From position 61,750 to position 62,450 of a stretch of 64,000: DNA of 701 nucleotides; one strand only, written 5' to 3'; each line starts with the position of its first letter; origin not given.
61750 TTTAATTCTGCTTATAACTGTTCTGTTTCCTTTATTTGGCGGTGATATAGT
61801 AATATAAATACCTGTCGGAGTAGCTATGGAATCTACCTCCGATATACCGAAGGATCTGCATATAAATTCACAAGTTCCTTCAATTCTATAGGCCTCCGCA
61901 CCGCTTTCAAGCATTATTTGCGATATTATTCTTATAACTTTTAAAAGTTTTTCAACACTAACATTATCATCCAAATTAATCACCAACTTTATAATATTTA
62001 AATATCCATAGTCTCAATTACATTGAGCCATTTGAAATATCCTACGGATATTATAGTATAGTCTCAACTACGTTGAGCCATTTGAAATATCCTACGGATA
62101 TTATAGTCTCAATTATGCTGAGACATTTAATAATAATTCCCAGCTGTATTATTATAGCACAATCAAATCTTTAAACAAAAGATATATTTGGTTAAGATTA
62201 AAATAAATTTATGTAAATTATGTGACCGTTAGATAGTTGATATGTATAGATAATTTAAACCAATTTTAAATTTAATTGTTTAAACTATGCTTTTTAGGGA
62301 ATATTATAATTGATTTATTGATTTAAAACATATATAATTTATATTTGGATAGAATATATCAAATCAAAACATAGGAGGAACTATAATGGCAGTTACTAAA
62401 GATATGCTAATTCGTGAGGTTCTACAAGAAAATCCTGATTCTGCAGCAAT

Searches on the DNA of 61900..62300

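Call 14: search_rna_families(source=window, start=61900, end=62300, threshold=evalue, max_evalue=10, show_alignments=3)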
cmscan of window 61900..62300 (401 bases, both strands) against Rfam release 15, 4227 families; matches with E-value up to 10: 4.
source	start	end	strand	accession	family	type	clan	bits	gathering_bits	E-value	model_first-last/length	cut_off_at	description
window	62050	62091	+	RF01362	CRISPR-DR49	Gene; CRISPR;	-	22.1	41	0.23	1-47/47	no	CRISPR RNA direct repeat element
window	62012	62041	+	RF01362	CRISPR-DR49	Gene; CRISPR;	-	15.2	41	7.8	13-47/47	no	CRISPR RNA direct repeat element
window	61942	61980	+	RF00032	Histone3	Cis-reg;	-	14.1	34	0.78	1-46/46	no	Histone 3' UTR stem-loop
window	62036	62162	-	RF00397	SNORA14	Gene; snRNA; snoRNA; HACA-box;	-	13.4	36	6.7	1-135/135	no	Small nucleolar RNA SNORA14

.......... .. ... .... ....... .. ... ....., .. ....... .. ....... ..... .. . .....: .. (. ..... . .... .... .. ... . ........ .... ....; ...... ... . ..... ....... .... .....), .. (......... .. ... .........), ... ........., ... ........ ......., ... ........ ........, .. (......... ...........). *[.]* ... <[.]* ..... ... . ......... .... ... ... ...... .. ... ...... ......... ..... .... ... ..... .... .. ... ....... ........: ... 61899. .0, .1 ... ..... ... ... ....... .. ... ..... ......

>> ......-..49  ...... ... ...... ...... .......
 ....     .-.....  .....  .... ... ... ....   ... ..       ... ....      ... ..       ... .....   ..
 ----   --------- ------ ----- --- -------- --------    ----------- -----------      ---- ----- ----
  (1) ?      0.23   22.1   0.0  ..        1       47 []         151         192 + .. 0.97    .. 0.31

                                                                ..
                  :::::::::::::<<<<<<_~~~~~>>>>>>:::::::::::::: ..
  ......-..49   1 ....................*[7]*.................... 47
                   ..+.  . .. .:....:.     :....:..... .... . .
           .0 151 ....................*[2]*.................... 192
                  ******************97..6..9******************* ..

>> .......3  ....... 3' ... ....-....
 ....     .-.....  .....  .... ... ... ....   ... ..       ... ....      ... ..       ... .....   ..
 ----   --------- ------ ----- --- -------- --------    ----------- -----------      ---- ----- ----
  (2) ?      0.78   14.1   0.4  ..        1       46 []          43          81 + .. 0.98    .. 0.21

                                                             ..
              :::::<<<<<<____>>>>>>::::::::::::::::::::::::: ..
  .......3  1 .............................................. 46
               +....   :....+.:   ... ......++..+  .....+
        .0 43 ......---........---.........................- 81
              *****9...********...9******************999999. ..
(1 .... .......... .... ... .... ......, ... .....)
